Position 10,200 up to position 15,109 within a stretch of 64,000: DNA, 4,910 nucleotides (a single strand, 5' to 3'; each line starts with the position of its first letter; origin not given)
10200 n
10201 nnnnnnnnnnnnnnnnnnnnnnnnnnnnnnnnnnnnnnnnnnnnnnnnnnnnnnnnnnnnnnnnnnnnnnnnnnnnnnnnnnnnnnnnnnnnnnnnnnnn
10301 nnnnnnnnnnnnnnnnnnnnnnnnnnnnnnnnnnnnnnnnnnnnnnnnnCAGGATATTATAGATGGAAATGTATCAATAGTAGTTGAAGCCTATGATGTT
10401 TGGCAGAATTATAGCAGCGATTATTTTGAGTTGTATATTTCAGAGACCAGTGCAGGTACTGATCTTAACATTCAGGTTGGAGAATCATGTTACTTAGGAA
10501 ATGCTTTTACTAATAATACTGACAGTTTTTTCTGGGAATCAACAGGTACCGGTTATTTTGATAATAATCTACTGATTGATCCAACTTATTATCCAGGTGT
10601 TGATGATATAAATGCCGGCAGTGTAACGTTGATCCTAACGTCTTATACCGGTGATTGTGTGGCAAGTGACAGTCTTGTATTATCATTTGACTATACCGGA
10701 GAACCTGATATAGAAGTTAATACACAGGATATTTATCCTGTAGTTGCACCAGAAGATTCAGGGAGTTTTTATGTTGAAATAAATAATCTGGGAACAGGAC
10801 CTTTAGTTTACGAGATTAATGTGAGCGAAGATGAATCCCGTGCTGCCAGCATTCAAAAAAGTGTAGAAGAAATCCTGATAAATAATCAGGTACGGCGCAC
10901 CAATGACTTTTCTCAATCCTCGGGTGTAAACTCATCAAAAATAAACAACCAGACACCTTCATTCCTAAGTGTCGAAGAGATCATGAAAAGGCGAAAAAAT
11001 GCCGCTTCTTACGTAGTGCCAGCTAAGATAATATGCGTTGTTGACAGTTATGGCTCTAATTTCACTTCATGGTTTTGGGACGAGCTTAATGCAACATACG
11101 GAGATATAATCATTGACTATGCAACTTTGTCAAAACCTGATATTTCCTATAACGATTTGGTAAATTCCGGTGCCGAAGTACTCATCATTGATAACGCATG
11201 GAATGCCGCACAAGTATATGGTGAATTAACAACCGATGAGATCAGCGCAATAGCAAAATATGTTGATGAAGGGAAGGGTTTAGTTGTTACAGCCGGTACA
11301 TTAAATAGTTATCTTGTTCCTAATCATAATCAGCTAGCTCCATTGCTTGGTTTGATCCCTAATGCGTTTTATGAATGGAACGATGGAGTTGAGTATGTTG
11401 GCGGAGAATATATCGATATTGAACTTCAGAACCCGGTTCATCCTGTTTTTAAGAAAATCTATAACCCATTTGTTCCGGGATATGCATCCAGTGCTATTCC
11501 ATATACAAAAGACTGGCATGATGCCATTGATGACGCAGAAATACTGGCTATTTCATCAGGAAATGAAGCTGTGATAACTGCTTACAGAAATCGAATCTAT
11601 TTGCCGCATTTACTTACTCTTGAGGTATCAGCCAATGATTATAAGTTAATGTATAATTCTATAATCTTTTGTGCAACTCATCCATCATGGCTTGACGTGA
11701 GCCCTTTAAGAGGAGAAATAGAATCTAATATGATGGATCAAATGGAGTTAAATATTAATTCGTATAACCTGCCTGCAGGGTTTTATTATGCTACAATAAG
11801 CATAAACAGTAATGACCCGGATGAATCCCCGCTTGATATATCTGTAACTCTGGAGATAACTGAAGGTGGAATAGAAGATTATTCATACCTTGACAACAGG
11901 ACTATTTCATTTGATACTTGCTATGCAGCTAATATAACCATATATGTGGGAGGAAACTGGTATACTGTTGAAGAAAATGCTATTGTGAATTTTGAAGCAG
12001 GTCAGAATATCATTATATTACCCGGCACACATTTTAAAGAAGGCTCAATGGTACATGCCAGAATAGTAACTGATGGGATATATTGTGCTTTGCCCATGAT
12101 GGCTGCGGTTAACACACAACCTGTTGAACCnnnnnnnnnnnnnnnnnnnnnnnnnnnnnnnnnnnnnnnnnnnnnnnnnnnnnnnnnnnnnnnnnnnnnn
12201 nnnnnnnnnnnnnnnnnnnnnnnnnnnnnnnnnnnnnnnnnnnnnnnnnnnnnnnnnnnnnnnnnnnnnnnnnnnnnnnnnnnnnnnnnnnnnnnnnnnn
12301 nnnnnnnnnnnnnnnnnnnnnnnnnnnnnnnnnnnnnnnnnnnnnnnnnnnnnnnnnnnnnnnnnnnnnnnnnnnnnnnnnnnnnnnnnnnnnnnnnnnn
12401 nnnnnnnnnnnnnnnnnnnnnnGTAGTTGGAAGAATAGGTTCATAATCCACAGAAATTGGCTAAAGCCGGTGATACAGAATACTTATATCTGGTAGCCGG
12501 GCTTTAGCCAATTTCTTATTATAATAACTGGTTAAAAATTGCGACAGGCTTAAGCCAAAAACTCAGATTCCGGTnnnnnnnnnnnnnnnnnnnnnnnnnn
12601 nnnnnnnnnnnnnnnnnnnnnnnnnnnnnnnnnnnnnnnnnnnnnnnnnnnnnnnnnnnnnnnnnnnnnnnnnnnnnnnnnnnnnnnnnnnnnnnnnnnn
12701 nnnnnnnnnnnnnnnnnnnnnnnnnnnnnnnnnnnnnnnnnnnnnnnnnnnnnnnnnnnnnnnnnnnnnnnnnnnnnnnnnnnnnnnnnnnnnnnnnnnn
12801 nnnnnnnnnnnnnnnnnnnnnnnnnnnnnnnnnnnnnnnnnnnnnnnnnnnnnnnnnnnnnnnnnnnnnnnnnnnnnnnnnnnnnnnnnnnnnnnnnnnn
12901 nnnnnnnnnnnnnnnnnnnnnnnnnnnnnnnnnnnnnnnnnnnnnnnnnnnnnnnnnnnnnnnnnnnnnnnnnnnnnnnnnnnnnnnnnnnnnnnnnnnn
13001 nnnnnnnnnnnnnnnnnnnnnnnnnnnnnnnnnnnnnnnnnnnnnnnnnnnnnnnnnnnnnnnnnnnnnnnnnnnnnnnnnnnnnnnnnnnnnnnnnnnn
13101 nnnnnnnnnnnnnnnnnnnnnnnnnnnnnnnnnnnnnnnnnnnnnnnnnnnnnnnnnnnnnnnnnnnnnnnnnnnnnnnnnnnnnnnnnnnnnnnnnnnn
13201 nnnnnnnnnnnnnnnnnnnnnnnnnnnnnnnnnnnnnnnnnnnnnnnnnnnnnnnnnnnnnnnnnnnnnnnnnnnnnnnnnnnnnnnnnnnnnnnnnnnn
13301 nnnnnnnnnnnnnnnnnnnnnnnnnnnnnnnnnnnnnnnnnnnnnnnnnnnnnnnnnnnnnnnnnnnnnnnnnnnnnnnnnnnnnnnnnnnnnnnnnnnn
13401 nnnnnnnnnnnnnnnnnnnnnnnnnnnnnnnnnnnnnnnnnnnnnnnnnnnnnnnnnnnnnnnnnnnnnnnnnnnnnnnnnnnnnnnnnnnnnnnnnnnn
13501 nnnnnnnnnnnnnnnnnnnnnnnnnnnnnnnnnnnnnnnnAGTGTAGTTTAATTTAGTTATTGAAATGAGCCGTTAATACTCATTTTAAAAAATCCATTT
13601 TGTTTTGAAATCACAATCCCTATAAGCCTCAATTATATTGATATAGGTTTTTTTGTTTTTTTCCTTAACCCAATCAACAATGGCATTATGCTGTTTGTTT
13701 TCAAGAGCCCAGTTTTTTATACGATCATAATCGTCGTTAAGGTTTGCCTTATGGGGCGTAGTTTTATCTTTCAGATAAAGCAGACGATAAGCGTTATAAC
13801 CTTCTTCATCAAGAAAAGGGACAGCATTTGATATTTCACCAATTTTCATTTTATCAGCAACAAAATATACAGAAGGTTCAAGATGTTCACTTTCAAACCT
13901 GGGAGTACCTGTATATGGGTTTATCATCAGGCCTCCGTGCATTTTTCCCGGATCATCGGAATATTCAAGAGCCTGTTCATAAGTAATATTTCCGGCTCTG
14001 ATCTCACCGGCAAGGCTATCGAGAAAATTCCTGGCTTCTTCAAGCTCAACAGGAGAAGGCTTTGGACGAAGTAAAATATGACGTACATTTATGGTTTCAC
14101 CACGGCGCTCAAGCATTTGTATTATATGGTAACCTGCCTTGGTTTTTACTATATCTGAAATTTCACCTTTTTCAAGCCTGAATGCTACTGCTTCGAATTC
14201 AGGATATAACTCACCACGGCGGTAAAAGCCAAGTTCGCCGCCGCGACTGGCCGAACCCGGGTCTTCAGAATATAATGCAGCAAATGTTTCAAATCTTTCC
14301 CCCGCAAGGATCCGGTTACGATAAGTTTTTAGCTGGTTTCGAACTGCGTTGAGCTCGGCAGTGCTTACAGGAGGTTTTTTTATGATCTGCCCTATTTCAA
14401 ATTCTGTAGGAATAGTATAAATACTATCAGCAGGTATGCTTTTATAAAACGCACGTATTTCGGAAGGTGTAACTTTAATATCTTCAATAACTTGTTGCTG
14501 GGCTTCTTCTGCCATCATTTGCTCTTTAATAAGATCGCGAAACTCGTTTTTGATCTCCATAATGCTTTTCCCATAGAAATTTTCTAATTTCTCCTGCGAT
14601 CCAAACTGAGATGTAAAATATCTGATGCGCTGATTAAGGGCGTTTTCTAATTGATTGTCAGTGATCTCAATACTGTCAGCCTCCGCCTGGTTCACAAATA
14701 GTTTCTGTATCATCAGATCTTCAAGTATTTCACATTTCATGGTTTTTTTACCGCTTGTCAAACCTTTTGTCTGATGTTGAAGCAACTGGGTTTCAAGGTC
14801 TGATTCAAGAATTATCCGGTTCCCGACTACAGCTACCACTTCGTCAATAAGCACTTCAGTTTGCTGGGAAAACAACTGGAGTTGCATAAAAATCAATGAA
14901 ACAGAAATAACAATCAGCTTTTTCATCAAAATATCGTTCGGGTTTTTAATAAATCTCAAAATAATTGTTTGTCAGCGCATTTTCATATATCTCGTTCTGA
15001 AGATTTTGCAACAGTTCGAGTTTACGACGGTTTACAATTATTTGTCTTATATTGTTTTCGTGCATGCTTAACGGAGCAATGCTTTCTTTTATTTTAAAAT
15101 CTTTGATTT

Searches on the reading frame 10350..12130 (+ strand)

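Call 46: search_protein_families(library=pfam, proteins=[window:10350-12130:+], max_evalue=1)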
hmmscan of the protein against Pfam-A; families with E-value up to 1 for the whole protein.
window:10350-12130:+ (593 aa): 1 family
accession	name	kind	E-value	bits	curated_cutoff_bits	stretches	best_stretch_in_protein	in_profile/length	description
PF19190.6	BACON_2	-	0.093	13.1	25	0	446-488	42-84/94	Viral BACON domain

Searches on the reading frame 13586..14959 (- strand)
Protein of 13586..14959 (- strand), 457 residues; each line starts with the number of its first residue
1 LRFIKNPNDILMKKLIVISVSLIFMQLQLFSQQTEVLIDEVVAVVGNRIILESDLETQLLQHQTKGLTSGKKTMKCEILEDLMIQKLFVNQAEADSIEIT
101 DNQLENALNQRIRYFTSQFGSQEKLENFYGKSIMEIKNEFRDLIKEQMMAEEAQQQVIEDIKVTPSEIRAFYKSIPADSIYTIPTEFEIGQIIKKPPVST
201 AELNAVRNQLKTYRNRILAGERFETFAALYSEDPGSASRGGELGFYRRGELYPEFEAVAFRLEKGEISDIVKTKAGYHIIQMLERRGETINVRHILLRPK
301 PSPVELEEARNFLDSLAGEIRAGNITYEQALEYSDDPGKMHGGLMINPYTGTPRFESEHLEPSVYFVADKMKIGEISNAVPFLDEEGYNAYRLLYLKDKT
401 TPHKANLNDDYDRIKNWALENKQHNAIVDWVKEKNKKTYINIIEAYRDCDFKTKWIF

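Call 4: search_protein_families(library=pfam, proteins=[window:13586-14959:-], max_evalue=0.01)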
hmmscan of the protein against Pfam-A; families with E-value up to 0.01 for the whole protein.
window:13586-14959:- (457 aa): 5 families
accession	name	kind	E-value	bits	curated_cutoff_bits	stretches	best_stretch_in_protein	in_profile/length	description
PF00639.27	Rotamase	-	9.2e-31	107.1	21.7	2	198-282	10-95/97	PPIC-type PPIASE domain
PF13616.12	Rotamase_3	-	8.4e-28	97.7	22.5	2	198-285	29-115/116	PPIC-type PPIASE domain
PF13145.12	Rotamase_2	-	6.3e-09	37.1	27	1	163-287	1-110/121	PPIC-type PPIASE domain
PF09312.16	SurA_N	-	4.8e-08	33.6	30.8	1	38-112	1-80/118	SurA N-terminal domain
PF13624.11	SurA_N_3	-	1.1e-05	25.8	27.2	1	5-152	6-160/162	SurA-like N-terminal domain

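Call 5: search_protein_families(library=ncbifam, proteins=[window:13586-14959:-], max_evalue=0.01)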
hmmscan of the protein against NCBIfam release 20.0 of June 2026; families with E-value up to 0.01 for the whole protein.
window:13586-14959:- (457 aa): 10 families
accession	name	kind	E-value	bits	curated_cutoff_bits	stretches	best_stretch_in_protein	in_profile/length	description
NF008038.0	PRK10770.1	equivalog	2.7e-34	118.7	394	1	35-445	22-428/431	peptidylprolyl isomerase SurA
NF000809.0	PRK00059.1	equivalog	5.3e-31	108.2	303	1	72-286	83-288/336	peptidylprolyl isomerase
NF002827.0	PRK03002.1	equivalog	3.5e-19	68.9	343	1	205-285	145-225/285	peptidylprolyl isomerase PrsA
NF002846.0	PRK03095.1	equivalog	1.7e-17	63.9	361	1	210-286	146-222/287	peptidylprolyl isomerase PrsA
TIGR02933.1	nifM_nitrog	equivalog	6.3e-17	62.3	168.2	1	79-280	32-215/256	nitrogen fixation protein NifM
NF002824.0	PRK02998.1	subfamily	1.1e-15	57.8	360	1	208-286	146-224/283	peptidylprolyl isomerase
NF003356.0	PRK04405.1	subfamily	2.8e-10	39.8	339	1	78-285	57-236/299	peptidylprolyl isomerase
NF008054.0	PRK10788.1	equivalog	9.2e-10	37.8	493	1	122-284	211-357/626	peptidylprolyl isomerase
NF011969.0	PRK15441.1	equivalog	1.4e-07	31.9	127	1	216-285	24-92/93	peptidylprolyl isomerase PpiC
NF051879.1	TDE1658_narrow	equivalog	0.00048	19.2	340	0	12-173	1-177/342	MOSP complex formation periplasmic protein, TDE1658 family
